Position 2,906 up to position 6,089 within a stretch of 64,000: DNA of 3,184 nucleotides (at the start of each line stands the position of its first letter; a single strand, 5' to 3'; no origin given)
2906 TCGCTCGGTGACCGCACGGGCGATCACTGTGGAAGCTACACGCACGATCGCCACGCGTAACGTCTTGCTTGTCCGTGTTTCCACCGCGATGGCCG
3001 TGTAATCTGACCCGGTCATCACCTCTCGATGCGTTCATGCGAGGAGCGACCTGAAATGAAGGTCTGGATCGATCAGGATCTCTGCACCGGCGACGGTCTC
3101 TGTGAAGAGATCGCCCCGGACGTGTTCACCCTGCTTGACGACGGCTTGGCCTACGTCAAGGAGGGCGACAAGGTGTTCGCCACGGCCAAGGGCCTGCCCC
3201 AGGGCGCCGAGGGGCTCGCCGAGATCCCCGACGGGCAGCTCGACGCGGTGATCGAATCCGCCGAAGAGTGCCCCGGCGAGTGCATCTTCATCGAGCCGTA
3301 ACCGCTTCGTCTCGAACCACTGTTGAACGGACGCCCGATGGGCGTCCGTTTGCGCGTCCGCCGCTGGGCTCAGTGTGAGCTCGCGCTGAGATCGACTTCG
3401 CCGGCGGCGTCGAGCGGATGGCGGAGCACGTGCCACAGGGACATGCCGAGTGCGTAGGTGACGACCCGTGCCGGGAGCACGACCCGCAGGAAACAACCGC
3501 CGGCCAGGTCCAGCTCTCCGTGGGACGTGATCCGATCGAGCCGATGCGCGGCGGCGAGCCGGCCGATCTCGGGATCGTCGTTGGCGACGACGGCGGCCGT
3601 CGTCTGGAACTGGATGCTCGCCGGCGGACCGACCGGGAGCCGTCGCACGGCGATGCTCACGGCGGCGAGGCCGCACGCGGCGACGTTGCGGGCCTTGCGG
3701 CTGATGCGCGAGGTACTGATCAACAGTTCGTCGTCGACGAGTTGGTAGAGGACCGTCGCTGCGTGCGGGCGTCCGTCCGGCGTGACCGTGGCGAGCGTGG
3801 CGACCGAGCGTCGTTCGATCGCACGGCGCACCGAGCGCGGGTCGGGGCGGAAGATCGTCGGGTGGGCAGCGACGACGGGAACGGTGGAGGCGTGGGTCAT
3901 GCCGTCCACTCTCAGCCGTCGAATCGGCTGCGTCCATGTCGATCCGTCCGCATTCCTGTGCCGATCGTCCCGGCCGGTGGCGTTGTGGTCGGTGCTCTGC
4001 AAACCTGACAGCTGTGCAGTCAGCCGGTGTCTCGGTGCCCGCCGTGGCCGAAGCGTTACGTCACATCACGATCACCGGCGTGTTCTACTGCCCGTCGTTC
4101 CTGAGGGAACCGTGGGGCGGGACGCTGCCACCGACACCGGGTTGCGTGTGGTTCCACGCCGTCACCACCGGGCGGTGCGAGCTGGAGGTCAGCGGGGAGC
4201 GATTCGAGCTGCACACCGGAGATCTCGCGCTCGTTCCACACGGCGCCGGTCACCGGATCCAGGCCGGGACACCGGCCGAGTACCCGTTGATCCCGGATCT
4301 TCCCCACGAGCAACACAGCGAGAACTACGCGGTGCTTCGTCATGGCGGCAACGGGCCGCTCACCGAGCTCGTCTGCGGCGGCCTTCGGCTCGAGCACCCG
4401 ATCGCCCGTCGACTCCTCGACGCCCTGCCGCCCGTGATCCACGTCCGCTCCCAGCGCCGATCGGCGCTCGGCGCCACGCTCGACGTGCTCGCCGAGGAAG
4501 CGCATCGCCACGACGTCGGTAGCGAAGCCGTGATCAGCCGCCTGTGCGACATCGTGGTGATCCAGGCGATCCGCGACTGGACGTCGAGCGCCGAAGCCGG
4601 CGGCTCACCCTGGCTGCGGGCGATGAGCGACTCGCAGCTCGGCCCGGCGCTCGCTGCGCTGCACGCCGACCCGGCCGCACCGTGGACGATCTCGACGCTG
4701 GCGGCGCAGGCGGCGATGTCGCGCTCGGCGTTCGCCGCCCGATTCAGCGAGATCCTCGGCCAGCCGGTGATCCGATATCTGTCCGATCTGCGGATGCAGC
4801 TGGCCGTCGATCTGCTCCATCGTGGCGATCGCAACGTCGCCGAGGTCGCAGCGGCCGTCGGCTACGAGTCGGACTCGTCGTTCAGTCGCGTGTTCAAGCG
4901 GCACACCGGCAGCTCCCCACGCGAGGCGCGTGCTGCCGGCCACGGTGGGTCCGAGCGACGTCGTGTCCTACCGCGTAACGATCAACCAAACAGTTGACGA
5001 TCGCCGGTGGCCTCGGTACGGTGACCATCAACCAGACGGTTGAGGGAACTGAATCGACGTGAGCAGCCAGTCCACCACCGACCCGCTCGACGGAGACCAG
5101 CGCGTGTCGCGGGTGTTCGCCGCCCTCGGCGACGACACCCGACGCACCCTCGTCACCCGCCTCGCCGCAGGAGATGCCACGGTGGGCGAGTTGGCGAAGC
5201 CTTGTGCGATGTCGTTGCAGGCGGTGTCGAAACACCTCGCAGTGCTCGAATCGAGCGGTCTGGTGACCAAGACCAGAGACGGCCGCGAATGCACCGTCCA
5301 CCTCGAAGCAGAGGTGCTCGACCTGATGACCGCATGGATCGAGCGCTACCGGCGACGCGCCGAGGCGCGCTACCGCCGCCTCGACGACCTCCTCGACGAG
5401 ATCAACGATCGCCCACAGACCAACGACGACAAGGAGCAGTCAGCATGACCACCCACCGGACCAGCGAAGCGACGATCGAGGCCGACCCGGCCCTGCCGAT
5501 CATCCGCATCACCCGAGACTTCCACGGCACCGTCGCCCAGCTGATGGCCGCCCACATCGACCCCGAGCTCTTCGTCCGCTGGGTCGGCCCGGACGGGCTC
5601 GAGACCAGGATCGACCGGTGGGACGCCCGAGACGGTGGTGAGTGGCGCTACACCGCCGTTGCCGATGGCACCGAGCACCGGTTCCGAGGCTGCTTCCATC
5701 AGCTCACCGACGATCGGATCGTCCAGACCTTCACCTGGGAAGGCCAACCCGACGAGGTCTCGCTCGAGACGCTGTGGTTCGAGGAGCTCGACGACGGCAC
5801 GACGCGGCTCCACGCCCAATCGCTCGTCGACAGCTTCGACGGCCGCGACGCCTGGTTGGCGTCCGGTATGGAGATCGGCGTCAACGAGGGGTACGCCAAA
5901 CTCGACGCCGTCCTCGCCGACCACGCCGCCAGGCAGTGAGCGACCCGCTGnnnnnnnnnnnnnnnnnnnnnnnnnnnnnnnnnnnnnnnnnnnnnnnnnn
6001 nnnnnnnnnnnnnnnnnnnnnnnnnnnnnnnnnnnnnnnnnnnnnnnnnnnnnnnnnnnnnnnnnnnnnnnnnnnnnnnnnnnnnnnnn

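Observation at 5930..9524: Perfect 21-bp direct repeats bracket a 3.6-kb three-gene cassette inserted exactly at a stop codon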

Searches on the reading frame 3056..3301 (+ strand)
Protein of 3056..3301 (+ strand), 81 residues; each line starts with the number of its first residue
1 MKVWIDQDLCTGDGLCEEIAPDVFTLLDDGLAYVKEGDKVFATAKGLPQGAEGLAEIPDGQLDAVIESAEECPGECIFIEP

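Call 64: find_encoding_contigs(protein=window:3056-3301:+, flank=10000, max_places=10)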
Protein window:3056-3301:+ (81 aa): no gene with exactly this product is on record in the collection.

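Call 69: search_protein_families(library=pfam, proteins=[window:3056-3301:+], max_evalue=0.001)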
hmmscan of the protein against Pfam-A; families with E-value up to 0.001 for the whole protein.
window:3056-3301:+ (81 aa): 2 families
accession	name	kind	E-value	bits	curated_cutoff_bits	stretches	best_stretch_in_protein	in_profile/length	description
PF13459.11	Fer4_15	-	7.8e-18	65.4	22.4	1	3-79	1-66/66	4Fe-4S single cluster domain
PF13370.11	Fer4_13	-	5.4e-09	37.1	24.5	1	5-77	1-56/58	4Fe-4S single cluster domain of Ferredoxin I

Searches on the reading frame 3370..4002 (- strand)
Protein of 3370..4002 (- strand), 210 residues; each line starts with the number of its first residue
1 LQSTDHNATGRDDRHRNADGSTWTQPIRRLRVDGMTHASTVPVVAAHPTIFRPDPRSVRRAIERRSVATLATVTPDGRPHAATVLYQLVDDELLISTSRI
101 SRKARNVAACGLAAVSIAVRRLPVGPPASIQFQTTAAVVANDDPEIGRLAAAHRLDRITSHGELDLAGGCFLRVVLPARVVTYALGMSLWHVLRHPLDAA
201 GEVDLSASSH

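Call 69: search_protein_families(library=pfam, proteins=[window:3370-4002:-], max_evalue=0.001)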
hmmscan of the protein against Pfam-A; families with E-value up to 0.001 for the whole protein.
window:3370-4002:- (210 aa): 2 families
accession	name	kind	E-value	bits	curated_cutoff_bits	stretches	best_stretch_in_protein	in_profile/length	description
PF01243.27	PNPOx_N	-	2.6e-10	41.2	28.1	1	58-149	5-85/120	Pyridoxamine 5'-phosphate oxidase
PF12900.13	Pyridox_ox_2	-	0.00016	22.1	27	1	56-121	3-64/140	Pyridoxamine 5'-phosphate oxidase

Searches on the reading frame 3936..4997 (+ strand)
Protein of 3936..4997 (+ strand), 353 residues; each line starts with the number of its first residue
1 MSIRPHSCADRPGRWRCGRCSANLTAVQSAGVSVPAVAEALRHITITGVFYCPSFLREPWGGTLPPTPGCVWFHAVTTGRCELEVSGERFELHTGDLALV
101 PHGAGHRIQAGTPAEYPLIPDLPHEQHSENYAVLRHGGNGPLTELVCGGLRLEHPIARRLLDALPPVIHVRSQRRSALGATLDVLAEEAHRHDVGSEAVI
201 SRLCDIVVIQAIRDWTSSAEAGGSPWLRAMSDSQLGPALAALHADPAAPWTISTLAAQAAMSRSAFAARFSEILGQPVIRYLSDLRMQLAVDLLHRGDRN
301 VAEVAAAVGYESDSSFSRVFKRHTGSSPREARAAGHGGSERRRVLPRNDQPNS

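Call 8: search_protein_families(library=pfam, proteins=[window:3936-4997:+], max_evalue=0.01)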
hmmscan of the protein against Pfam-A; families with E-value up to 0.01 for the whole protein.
window:3936-4997:+ (353 aa): 6 families
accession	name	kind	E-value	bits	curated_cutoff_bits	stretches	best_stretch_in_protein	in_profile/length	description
PF12852.13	Cupin_6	-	9.4e-42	143.3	26.7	1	37-216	3-182/183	Cupin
PF12833.13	HTH_18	-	7.2e-22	77.9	33.6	1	255-333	1-79/80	Helix-turn-helix domain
PF00165.29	HTH_AraC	-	2.8e-14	53.3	26.6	2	299-332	9-41/42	Bacterial regulatory helix-turn-helix proteins, AraC family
PF07883.17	Cupin_2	-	3.9e-06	26.9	27.2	1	73-114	21-64/70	Cupin domain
PF02311.25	AraC_binding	-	9.7e-05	22.6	21.1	1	73-116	26-69/135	AraC-like ligand binding domain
PF14525.12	AraC_binding_2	-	0.0099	16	27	0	66-193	50-151/173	AraC-binding-like domain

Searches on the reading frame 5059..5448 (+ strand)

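Call 8: search_protein_families(library=pfam, proteins=[window:5059-5448:+], max_evalue=0.01)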
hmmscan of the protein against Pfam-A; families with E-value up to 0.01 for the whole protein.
window:5059-5448:+ (129 aa): 9 families
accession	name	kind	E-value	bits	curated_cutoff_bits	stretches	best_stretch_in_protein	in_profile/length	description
PF12840.13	HTH_20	-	2.4e-10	40.7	27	1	23-71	1-50/51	Helix-turn-helix domain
PF01022.26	HTH_5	-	1.8e-07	31.3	22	1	25-71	1-47/47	Bacterial regulatory protein, arsR family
PF12802.13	MarR_2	-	2.1e-06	28.2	27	1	36-75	16-56/61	MarR family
PF25212.1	HVO_A0114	-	0.00068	19.8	27.6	1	27-83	23-80/84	HVO_A0114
PF13412.12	HTH_24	-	0.00077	19.4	21.9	1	38-70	16-48/48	Winged helix-turn-helix DNA-binding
PF01047.28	MarR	-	0.0014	19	24.6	1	37-74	15-52/59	MarR family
PF13545.12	HTH_Crp_2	-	0.003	17.9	27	1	14-80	1-61/70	Crp-like helix-turn-helix domain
PF17782.7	DprA_WH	-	0.0051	17.3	22.9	0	25-71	11-57/61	DprA winged helix domain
PF24270.1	HTH_Cmi2_C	-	0.0071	17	27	0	30-75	79-124/125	Cmi2, C-terminal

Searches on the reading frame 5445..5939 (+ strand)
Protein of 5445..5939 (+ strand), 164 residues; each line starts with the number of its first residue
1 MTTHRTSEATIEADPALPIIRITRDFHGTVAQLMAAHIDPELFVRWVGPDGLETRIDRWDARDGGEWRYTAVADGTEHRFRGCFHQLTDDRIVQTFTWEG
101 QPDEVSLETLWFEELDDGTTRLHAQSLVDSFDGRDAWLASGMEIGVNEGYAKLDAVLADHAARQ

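Call 8: search_protein_families(library=pfam, proteins=[window:5445-5939:+], max_evalue=0.01)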
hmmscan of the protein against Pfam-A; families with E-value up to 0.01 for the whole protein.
window:5445-5939:+ (164 aa): 1 family
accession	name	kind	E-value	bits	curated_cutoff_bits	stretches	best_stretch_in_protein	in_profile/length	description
PF08327.17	AHSA1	-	6.8e-14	52.6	22.1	1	31-157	5-124/125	Activator of Hsp90 ATPase homolog 1-like protein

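Call 9: find_encoding_contigs(protein=window:5445-5939:+, flank=10000, max_places=10)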
Protein window:5445-5939:+ (164 aa): no gene with exactly this product is on record in the collection.

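Call 11: find_homologous_proteins(query=window:5445-5939:+, max_evalue=1e-10)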
Query window:5445-5939:+ (164 aa): 5878 proteins with E <= 1e-10 among 5979 candidates; the best 120 are listed.
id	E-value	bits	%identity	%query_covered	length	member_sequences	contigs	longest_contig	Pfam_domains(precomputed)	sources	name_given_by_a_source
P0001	5.3e-107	373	100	100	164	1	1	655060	PF08327.18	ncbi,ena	-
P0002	7.4e-88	311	83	100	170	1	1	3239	PF08327.18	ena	-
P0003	3.5e-86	305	80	100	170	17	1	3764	PF08327.18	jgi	jgi:uncharacterized protein YndB with AHSA1/START domain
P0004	5.1e-86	305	84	97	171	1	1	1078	PF08327.18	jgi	jgi:uncharacterized protein YndB with AHSA1/START domain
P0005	7.0e-86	304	81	99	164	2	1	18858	PF08327.18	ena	-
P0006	1.4e-84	300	81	97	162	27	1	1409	PF08327.18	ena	-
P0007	5.4e-84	298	81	97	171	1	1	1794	PF08327.18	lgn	-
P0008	1.4e-83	297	79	100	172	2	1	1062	PF08327.18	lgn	-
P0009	3.3e-83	295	80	97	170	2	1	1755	PF08327.18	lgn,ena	-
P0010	2.7e-82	292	80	97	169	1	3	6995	PF08327.18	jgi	jgi:uncharacterized protein YndB with AHSA1/START domain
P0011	5.4e-82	292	82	93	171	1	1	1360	PF08327.18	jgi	jgi:uncharacterized protein YndB with AHSA1/START domain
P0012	8.7e-82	291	80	96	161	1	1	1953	PF08327.18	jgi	jgi:uncharacterized protein YndB with AHSA1/START domain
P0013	9.7e-82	291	79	100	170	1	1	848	PF08327.18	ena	-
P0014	2.3e-81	289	78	98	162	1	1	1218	PF08327.18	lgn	-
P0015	2.8e-81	289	78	98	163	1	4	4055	PF08327.18,PF10604.16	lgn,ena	-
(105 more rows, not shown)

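Call 12: find_encoding_contigs(protein=P0001, flank=10000, max_places=6)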
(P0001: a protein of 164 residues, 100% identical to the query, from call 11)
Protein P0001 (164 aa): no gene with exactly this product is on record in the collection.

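Call 13: find_encoding_contigs(protein=P0005, flank=10000, max_places=6)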
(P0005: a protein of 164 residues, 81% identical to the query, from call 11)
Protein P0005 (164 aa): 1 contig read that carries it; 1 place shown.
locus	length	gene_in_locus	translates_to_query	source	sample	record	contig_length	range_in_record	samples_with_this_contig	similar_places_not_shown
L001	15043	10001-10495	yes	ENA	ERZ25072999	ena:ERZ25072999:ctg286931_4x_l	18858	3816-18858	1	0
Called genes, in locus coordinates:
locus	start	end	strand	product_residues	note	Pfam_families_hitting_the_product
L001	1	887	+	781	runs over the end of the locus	PF09347:DUF1989, PF01571:GCV_T, PF08669:GCV_T_C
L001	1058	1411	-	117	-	-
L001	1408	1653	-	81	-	-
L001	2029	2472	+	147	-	PF01243:PNPOx_N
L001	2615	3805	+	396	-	PF12679:ABC2_membrane_2, PF12698:ABC2_membrane_3, PF12730:ABC2_membrane_4 (weak), PF01061:ABC2_membrane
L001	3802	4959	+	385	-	PF12698:ABC2_membrane_3, PF01061:ABC2_membrane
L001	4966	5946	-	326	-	PF00005:ABC_tran, PF13304:AAA_21 (faint), PF13732:DrrA1-3_C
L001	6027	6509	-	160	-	PF01243:PNPOx_N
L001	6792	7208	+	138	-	PF00258:Flavodoxin_1, PF12641:Flavodoxin_3 (weak), PF12724:Flavodoxin_5 (weak)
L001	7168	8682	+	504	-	PF07690:MFS_1, PF12832:MFS_1_like (faint), PF07690:MFS_1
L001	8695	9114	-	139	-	-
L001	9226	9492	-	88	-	PF13376:OmdA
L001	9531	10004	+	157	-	PF12840:HTH_20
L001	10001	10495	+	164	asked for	PF08327:AHSA1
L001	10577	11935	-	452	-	PF00355:Rieske, PF19301:LigXa_C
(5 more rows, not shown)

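Call 36: find_encoding_contigs(protein=P0002, flank=5000, max_places=3)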
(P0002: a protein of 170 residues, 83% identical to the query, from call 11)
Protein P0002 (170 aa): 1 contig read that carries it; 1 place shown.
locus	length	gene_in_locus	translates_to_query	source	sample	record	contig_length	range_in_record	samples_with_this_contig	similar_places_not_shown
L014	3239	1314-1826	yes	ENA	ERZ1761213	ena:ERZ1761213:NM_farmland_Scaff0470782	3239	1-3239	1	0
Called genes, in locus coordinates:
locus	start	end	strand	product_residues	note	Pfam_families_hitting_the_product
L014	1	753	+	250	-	?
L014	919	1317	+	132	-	PF01022:HTH_5, PF12840:HTH_20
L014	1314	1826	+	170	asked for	PF08327:AHSA1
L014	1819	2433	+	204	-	PF01872:RibD_C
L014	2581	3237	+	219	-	?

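Call 37: find_encoding_contigs(protein=P0010, flank=6000, max_places=3)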
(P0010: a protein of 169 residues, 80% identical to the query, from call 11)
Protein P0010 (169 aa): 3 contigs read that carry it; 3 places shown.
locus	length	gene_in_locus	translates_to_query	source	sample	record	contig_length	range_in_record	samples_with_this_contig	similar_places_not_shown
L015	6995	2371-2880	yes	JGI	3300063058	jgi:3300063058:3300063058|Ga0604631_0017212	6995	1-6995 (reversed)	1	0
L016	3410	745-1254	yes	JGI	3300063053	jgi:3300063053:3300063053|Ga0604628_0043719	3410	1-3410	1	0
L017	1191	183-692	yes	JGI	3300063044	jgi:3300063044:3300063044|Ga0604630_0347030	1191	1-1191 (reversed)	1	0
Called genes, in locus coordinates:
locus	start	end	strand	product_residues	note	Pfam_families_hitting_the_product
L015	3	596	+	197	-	?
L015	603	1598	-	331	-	PF02826:2-Hacid_dh_C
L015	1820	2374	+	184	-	PF12840:HTH_20, PF01022:HTH_5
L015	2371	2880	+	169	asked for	PF08327:AHSA1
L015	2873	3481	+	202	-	PF01872:RibD_C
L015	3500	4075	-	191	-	PF01872:RibD_C (weak)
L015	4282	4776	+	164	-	PF04542:Sigma70_r2, PF04545:Sigma70_r4 (weak), PF08281:Sigma70_r4_2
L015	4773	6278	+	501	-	-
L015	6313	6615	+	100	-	-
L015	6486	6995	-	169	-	?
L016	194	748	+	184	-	PF12840:HTH_20, PF01022:HTH_5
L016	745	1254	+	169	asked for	PF08327:AHSA1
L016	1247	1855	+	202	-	PF01872:RibD_C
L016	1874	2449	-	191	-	PF01872:RibD_C (weak)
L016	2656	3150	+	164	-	PF04542:Sigma70_r2, PF04545:Sigma70_r4 (weak), PF08281:Sigma70_r4_2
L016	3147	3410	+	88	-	?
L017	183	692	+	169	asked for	PF08327:AHSA1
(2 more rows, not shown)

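Call 69: search_protein_families(library=pfam, proteins=[L014:1819-2433:+], max_evalue=0.001)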
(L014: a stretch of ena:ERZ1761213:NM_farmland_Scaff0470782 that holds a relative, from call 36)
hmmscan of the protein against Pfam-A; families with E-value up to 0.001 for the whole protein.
L014:1819-2433:+ (204 aa): 1 family
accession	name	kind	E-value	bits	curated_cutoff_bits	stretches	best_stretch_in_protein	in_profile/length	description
PF01872.23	RibD_C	-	6.3e-20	72.3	24.1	1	4-182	3-195/197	RibD C-terminal domain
